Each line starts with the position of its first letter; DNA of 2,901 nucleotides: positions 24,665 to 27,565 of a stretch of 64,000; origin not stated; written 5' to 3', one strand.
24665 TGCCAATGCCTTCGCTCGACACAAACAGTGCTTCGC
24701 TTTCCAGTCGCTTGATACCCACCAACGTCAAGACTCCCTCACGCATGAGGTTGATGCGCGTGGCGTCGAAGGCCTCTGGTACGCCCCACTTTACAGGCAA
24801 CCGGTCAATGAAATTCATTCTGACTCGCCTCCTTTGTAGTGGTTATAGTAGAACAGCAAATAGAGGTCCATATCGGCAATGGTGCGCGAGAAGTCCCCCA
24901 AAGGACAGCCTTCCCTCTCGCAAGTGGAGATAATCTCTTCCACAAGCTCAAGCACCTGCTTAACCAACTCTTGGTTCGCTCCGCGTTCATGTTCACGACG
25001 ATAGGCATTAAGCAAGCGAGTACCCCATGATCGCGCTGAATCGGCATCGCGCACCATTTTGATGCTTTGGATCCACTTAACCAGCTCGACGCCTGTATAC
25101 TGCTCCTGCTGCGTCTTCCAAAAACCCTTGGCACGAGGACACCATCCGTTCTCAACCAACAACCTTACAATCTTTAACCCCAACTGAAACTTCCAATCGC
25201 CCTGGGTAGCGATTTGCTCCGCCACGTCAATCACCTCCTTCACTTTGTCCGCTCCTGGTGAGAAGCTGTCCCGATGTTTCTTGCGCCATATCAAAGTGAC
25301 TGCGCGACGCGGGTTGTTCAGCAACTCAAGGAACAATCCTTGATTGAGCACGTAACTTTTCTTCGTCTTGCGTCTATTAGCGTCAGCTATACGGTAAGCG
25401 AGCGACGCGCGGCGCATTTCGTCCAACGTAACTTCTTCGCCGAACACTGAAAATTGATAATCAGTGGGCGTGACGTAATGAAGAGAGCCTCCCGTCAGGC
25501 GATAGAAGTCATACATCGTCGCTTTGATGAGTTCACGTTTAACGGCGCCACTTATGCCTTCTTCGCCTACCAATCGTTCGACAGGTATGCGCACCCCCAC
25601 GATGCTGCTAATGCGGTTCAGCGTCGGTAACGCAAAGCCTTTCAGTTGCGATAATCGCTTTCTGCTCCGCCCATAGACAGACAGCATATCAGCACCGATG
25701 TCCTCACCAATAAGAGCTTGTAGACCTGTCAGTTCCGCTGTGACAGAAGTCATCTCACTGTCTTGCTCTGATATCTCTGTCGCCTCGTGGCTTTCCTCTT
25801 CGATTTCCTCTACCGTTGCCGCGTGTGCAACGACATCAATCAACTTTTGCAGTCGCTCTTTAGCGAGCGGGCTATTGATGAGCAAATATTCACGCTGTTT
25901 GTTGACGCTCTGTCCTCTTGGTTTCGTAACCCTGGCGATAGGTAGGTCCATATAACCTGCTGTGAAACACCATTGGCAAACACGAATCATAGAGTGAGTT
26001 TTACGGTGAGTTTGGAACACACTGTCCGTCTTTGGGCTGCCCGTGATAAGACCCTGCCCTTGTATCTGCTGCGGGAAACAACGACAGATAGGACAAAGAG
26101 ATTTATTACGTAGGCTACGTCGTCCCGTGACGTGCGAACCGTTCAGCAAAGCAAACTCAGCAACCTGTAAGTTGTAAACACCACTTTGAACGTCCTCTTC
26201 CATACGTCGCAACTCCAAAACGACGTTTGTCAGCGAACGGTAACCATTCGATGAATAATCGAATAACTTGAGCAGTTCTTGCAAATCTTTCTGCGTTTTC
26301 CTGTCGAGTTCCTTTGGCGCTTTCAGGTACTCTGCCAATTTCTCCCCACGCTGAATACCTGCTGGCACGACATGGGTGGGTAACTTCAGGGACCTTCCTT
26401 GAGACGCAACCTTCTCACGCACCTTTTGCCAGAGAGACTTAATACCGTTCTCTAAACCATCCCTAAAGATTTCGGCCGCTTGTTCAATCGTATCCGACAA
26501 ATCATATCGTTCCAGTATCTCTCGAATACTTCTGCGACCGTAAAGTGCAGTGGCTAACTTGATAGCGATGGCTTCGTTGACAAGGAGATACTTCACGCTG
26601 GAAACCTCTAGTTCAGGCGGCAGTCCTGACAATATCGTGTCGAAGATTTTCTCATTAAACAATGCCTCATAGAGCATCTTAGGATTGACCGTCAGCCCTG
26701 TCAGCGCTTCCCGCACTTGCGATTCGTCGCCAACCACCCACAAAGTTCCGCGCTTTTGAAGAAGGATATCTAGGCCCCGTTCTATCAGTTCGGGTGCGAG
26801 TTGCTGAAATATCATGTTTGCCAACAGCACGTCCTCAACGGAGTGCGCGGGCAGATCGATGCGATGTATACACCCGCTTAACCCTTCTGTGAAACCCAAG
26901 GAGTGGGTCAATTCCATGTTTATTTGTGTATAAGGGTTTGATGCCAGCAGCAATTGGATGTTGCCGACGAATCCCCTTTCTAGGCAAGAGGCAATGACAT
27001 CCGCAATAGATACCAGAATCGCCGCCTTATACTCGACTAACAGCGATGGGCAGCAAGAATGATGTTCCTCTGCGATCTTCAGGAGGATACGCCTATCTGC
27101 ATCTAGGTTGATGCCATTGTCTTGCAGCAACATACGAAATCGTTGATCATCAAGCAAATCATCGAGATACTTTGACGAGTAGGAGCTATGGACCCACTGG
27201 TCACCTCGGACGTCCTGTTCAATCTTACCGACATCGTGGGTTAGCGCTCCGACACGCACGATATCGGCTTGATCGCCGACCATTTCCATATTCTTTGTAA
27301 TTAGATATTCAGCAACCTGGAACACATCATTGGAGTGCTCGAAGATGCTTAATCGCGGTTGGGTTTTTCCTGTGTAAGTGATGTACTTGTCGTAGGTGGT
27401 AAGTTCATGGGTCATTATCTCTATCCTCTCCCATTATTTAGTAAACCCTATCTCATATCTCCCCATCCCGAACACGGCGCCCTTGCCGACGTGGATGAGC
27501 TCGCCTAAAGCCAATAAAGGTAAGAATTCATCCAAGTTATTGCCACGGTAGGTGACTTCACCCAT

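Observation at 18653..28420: cas locus combining an I-D-like interference module (HD on the large subunit, HD-less Cas3) with a Cas4+Csa1 adaptation module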

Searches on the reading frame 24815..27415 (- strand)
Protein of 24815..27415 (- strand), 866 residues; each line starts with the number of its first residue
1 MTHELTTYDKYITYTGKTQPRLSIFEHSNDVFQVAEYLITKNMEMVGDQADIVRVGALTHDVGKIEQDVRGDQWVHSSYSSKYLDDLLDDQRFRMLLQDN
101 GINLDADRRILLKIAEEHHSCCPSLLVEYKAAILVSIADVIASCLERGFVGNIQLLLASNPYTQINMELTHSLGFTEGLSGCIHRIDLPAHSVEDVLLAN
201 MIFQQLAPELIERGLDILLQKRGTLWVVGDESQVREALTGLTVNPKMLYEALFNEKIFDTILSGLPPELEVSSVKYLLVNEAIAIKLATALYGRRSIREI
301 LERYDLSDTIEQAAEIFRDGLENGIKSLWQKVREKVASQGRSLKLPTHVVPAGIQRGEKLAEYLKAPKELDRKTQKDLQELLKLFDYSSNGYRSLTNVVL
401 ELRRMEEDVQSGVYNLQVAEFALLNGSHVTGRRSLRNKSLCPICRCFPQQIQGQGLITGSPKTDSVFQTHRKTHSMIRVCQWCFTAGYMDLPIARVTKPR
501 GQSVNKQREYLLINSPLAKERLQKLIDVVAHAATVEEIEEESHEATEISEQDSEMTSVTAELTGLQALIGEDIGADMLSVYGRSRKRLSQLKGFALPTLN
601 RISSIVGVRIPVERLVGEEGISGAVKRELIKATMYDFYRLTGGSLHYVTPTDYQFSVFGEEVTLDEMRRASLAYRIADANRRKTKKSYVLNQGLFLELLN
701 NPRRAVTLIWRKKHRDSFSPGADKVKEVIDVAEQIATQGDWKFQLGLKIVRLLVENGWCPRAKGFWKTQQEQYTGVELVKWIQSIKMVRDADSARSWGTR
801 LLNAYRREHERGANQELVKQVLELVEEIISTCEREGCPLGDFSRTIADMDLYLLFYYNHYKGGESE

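Call 3: search_protein_families(library=ncbifam, proteins=[window:24815-27415:-], max_evalue=0.01)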
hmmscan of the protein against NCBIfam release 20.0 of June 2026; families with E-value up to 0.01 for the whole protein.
window:24815-27415:- (866 aa): 2 families
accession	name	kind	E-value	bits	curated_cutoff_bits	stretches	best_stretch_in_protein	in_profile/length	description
TIGR01596.1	cas3_HD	equivalog_domain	0.00029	20.9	43.45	1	26-120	3-102/178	CRISPR-associated endonuclease Cas3''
TIGR00277.1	HDIG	domain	0.001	18.9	27.6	1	24-68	5-45/84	HDIG domain-containing metalloprotein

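Call 4: search_protein_families(library=pfam, proteins=[window:24815-27415:-], max_evalue=0.01)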
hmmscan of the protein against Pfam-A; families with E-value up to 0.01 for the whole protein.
window:24815-27415:- (866 aa): 1 family
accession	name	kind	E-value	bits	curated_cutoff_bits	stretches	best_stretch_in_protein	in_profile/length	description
PF01966.28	HD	-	0.00022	21.9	22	1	25-141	2-113/116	HD domain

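Call 5: search_protein_families(library=padloc, proteins=[window:24815-27415:-], max_evalue=0.1)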
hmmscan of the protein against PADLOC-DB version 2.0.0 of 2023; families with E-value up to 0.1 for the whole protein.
window:24815-27415:- (866 aa): 9 families
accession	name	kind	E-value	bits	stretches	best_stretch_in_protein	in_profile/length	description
PDLC01254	Cas3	-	2.2e-07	29.3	1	18-123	3-92/164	CAS-I; effector_G3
PDLC01293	Cas10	-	8.7e-06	22.9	1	54-144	2-74/577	CAS-III; effector_LS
PDLC00940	Cas3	-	7.8e-05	20.9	1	26-120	3-102/178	CRISPR-associated endonuclease Cas3-HD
PDLC01767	Cas3e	-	0.00011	18.9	1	13-136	24-131/680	-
PDLC01760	Cas3b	-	0.0013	15.2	1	18-69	8-58/734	-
PDLC02079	Cas3b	-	0.0034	13.6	1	17-67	8-53/691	-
PDLC01739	Cas10a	-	0.0088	12.5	1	54-147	8-85/731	-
PDLC01761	Cas3b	-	0.011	12.4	1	15-68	5-61/705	-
PDLC01444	Cas10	-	0.03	11.1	0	54-151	8-54/605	CAS-III; effector_LS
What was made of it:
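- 24815..27415 (-): Large subunit with an N-terminal HD nuclease (Cas10d-like), 866 aa. No Cas10d or Cas8 profile hit (calls 3, 5).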

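Call 7: find_homologous_proteins(query=window:24815-27415:-)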
Query window:24815-27415:- (866 aa): 20 proteins with E <= 0.001 among 8000 candidates.
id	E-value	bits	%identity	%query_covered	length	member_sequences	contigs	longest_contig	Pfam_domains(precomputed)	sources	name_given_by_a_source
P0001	0.0e+0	1952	100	100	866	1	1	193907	-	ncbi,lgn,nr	ncbi:MAG: hypothetical protein H0Z39_00440 [Peptococcaceae bacterium]|nr:hypothetical protein [Pepto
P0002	0.0e+0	1233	64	98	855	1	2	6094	PF01966.29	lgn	-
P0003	0.0e+0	1105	57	100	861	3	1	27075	PF01966.29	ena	-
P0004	8.4e-263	893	49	99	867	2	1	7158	PF01966.29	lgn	-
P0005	1.5e-250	852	45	99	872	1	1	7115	PF01966.29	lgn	-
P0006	3.5e-238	811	47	99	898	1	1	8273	PF01966.29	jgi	jgi:HD domain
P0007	7.4e-236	804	45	99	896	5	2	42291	PF01966.29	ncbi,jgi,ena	-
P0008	2.2e-235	802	46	99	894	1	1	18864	PF01966.29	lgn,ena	-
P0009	1.6e-224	766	44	99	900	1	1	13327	PF01966.29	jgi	jgi:hypothetical protein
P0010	2.7e-222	759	45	98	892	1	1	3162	PF01966.29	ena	-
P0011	2.0e-216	739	43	98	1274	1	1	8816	PF01966.29,PF25583.2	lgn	-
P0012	1.9e-215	736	43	99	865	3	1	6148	PF01966.29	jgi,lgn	jgi:hypothetical protein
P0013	1.8e-174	600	40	98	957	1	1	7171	-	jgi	jgi:hypothetical protein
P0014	1.8e-72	263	45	36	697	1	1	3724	PF01966.29,PF13280.13,PF25583.2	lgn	-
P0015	2.3e-72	263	43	41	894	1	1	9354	PF13384.13,PF01966.29,PF13280.13,PF09339.17,PF25583.2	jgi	-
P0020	3.9e-67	245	43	35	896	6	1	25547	PF01966.29,PF25583.2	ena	-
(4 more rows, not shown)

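Call 8: search_solved_structures(query=window:24815-27415:-, max_evalue=1)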
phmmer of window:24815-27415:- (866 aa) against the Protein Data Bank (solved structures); distinct sequences matched with E-value up to 1: 0.

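Call 10: find_encoding_contigs(protein=P0007, flank=10000, max_places=2)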
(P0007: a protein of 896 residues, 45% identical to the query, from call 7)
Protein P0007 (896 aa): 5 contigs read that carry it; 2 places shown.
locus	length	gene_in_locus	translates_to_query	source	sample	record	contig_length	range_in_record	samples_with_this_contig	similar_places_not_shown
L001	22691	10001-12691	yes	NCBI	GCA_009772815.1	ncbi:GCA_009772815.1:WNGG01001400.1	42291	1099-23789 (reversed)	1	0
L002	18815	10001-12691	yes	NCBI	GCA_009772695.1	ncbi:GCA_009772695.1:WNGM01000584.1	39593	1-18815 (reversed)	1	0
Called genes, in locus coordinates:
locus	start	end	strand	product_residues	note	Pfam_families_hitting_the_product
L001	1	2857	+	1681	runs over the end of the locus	-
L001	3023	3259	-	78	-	-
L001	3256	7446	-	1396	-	PF02384:N6_Mtase, PF18135:Type_ISP_C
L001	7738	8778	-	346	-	PF02899:Phage_int_SAM_1 (weak), PF00589:Phage_integrase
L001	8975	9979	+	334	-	PF27225:AF_1859_N, PF10040:CRISPR_Cas6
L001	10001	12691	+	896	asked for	PF01966:HD (weak)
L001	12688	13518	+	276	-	-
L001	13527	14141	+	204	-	-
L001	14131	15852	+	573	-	PF00270:DEAD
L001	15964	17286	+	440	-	PF01867:Cas_Cas1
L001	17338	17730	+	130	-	PF09827:CRISPR_Cas2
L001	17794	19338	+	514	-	PF18211:Csm1_B (faint), PF22335:Cas10-Cmr2_palm2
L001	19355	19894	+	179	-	PF03750:Csm2_III-A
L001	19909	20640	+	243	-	PF03787:RAMPs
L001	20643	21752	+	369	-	-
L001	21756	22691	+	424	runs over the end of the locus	PF22205:Csm6_6H, PF09670:Cas_Cas02710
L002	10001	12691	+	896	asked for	PF01966:HD (weak)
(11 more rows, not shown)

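Call 11: find_encoding_contigs(protein=P0003, flank=10000, max_places=2)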
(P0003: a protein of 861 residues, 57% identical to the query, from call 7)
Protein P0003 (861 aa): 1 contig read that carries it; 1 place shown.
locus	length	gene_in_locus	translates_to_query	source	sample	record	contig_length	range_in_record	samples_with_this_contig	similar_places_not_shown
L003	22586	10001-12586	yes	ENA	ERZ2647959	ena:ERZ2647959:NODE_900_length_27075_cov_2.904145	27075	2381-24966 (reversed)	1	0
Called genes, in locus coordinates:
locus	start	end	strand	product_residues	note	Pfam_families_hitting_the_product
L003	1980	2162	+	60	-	-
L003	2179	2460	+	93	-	-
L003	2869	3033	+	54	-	-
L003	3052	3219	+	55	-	-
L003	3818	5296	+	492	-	-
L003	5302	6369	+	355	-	-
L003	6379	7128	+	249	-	-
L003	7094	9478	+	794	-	PF00270:DEAD, PF00271:Helicase_C, PF22590:Cas3-like_C_2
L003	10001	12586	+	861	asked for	PF01966:HD (weak)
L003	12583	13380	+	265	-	-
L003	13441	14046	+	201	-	-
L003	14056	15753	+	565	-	PF00270:DEAD, PF22590:Cas3-like_C_2 (weak), PF00271:Helicase_C (weak)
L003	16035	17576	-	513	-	PF01381:HTH_3, PF12844:HTH_19, PF13560:HTH_31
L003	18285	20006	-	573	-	PF07969:Amidohydro_3, PF01979:Amidohydro_1 (weak)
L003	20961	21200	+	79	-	PF08279:HTH_11 (weak)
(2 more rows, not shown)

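Call 14: find_encoding_contigs(protein=P0020, flank=10000, max_places=2)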
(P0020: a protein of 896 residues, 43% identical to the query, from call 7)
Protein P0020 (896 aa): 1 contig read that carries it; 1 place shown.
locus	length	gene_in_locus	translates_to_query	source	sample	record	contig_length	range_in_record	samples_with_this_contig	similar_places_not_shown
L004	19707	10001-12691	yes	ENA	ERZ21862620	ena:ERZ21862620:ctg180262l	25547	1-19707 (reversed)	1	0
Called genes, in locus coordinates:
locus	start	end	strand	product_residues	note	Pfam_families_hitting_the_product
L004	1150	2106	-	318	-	-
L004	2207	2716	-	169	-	-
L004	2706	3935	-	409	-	PF13481:AAA_25, PF06745:ATPase (faint)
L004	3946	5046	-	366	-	PF13362:Toprim_3 (weak)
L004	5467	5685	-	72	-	PF21983:NikA-like (weak)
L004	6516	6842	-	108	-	PF18480:DUF5615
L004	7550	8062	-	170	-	-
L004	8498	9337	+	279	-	PF18144:SMODS (weak)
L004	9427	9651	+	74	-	-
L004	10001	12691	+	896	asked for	PF25583:WCX, PF01966:HD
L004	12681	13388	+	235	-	PF09970:DUF2204 (faint)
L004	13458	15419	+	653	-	-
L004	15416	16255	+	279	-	-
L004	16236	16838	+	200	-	-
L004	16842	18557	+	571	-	PF00270:DEAD, PF00271:Helicase_C (weak), PF22590:Cas3-like_C_2 (weak)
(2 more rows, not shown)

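Call 27: predict_structure(alignment_id=A1)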
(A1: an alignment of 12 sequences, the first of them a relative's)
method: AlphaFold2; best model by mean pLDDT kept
length: 866 residues; sequences in the alignment: 12
mean_pLDDT: 77.3   pTM: 0.74
mean pLDDT of the five models: 77.3, 71.7, 71.3, 67.2, 61.3
residues with pLDDT >= 90: 185; 70-90: 441; 50-70: 178; < 50: 62
segments of 3 or more residues with pLDDT < 50: 1-3, 72-74, 447-455, 500-502, 535-556, 646-653, 765-767, 769-772, 864-866
pLDDT, mean of each block of 10 residues (from residue 1): 64 66 83 95 90 93 72 58 89 85 83 82 81 92 89 87 78 87 90 76 92 94 91 95 86 69 65 75 84 84 86 86 91 86 76 69 70 87 80 80 87 86 88 55 50 50 62 61 75 62 59 76 78 50 36 52 73 63 75 82 80 74 84 83 50 60 82 86 72 89 88 63 79 80 91 78 48 66 90 92 79 77 94 93 92 86 52
secondary structure, 60 per line:
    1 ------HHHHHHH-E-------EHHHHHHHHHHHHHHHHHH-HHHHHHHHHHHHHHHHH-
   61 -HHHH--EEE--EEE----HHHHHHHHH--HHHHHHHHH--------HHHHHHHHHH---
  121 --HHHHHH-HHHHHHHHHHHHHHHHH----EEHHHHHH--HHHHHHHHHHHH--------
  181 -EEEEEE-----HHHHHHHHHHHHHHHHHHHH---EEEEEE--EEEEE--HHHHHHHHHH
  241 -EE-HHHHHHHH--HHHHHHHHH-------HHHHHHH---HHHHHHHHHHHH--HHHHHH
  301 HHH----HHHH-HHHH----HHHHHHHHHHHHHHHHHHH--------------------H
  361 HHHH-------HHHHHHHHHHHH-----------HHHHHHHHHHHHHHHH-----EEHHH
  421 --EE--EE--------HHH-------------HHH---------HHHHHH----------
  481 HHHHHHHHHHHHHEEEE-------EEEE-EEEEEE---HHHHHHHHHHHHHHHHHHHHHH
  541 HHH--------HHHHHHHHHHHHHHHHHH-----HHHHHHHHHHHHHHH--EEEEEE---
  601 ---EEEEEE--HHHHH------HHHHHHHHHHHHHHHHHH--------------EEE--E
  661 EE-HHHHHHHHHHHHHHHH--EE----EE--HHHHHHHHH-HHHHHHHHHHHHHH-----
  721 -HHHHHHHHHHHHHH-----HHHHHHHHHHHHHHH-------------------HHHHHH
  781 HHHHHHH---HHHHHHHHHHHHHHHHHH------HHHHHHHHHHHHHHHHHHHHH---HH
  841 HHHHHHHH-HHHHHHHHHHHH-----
elements in order (helices of 4 or more, strands of 3 or more residues): H7-13 H24-41 H43-59 H62-65 E68-70 E73-75 H80-88 H91-99 H108-117 H123-128 H130-146 H153-158 H161-172 E182-187 H193-212 E216-221 E224-228 H231-240 H245-252 H255-263 H271-277 H281-292 H295-303 H308-311 H313-316 H321-339 H360-364 H372-383 H395-410 H465-470 H481-493 E494-497 E505-508 E510-515 H519-543 H552-569 H575-589 E592-597 E604-609 H612-616 H623-640 E655-657 E660-662 H664-679 H692-700 H702-715 H722-735 H741-755 H775-787 H791-808 H815-835 H839-848 H850-861
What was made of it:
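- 24815..27415 (-): AF2 model pLDDT 77, pTM 0.74 (call 27).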

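Call 33: search_solved_structures(query=A1, max_evalue=10, show_alignments=2)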
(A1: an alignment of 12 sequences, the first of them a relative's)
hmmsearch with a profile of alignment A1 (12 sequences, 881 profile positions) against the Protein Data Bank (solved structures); distinct sequences matched with E-value up to 10: 5.
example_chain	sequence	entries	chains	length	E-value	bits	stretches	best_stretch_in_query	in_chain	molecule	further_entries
2hek_A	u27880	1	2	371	0.0033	18.7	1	19-103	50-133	Hypothetical protein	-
6nud_J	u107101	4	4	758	0.13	13.5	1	50-100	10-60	CRISPR system single-strand-specific deoxyribonuclease Cas10/Csm1 (subtype III-A)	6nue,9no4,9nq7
6ifn_A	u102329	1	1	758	0.13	13.5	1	50-100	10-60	Type III-A CRISPR-associated protein Csm1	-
2nsa_A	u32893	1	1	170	0.46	11.6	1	224-282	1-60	Trigger factor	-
6xxx_AAA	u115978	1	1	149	0.98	10.6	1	371-426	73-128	Calmodulin-1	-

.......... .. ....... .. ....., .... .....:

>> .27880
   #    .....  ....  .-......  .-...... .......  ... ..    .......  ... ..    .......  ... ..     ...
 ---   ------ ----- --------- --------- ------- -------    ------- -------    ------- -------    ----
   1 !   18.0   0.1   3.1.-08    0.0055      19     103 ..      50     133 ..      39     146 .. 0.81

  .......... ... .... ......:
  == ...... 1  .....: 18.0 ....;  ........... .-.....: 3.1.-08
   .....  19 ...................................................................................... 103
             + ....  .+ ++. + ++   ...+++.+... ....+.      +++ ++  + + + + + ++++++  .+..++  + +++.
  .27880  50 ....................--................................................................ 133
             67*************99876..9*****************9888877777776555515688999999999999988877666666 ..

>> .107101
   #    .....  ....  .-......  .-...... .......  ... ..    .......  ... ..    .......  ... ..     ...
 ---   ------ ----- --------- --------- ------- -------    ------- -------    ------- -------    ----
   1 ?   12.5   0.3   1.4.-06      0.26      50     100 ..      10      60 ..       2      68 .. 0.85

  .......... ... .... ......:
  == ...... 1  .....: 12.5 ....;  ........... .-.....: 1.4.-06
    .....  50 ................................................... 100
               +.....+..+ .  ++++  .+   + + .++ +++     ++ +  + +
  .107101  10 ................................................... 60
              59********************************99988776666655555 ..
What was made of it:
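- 24815..27415 (-): No PDB sequence hit (calls 8, 33).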

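Call 34: fold_search(model_id=the predicted structure, library=pdb)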
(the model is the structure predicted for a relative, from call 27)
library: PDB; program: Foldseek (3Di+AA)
matches with E <= 10: 417; with E <= 0.001: 3
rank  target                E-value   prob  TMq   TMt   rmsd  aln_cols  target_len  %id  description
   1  7sba_I                2.7e-06  1.00  0.33  0.33  14.2      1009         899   10  Structure of type I-D Cascade bound to a dsDNA target (released 2022-06-08)
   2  6yes_B                9.5e-05  1.00  0.33  0.36  16.3       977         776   12  Crystal structure of type I-D CRISPR-Cas nuclease Cas10d (released 2020-10-28)
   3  7sbb_I                9.8e-04  1.00  0.27  0.33  15.2       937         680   10  Structure of type I-D Cascade bound to a ssRNA target (released 2022-06-08)
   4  5cjo_A                7.3e-02  0.05  0.07  0.06  28.3       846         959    9  Crystal Structure Analysis of Elbow-Engineered-Fab-Bound Human Insulin Degrading Enzyme (IDE) in Complex with Insulin (released 2016-07-20)
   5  4pes_A                1.2e-01  0.04  0.07  0.07  30.3      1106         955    9  Crystal structure of insulin degrading enzyme complexed with inhibitor tert-butyl [(2S)-2-(2,5-difluorophenyl)-3-(quin (released 2015-06-17)
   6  4m1c_B                1.4e-01  0.05  0.08  0.08  30.9      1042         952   10  Crystal Structure Analysis of Fab-Bound Human Insulin Degrading Enzyme (IDE) in Complex with Amyloid-Beta (1-40) (released 2014-08-06)
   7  4pf9_B                2.0e-01  0.03  0.07  0.07  29.9      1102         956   10  Crystal structure of insulin degrading enzyme complexed with inhibitor (released 2015-06-17)
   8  2jg4_A                2.7e-01  0.03  0.06  0.06  28.8       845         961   10  Substrate-free IDE structure in its closed conformation (released 2007-07-03)
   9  3cww_A                3.1e-01  0.03  0.07  0.07  30.0      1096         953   10  Crystal Structure of IDE-bradykinin complex (released 2008-11-25)
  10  4s1b_A                3.8e-01  0.89  0.10  0.34   9.6       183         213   16  Crystal Structure of L. monocytogenes phosphodiesterase PgpH HD domain in complex with Cyclic-di-AMP (released 2015-02-11)
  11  2wby_A                3.8e-01  0.03  0.07  0.07  29.9      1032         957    9  Crystal structure of human insulin-degrading enzyme in complex with insulin (released 2009-03-24)
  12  7k1d_A                4.3e-01  0.02  0.07  0.07  29.3      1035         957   10  Crystal structure of human insulin degrading enzyme (IDE) in complex with compound BDM_77291 (released 2021-09-22)
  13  9l7c_B                4.5e-01  0.07  0.12  0.11  30.1      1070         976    9  Type III-B CRISPR-Cas effector from Archaeoglobus fulgidus (Form 1) (released 2025-12-31)
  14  4ral_B                4.5e-01  0.03  0.07  0.07  29.4       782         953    9  Crystal structure of insulin degrading enzyme in complex with macrophage inflammatory protein 1 beta (released 2015-05-13)
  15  6byz_A                4.7e-01  0.03  0.08  0.08  29.5      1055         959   10  Structure of Cysteine-free Human Insulin-Degrading Enzyme in complex with Substrate-selective Macrocyclic Inhibitor 37 (released 2019-04-03)
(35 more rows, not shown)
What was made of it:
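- On Subtype I-D: Probability is 1.0 and the alignments are full-length (call 34).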

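Call 74: search_dna_similar(query=window:24815-27415:-, collection=plasmids, mode=protein, max_evalue=0.01, max_rows=20)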
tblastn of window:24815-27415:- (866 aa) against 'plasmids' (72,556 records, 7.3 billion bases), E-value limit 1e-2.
No match.

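Call 81: search_protein_families(library=pfam, proteins=[L001:15964-17286:+], max_evalue=0.01)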
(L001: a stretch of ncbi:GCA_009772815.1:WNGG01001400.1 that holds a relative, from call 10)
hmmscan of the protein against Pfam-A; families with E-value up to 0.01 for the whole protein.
L001:15964-17286:+ (440 aa): 1 family
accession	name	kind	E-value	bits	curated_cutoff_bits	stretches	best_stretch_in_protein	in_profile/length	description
PF01867.21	Cas_Cas1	-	3.5e-72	243.4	22.3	1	109-394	2-280/283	CRISPR associated protein Cas1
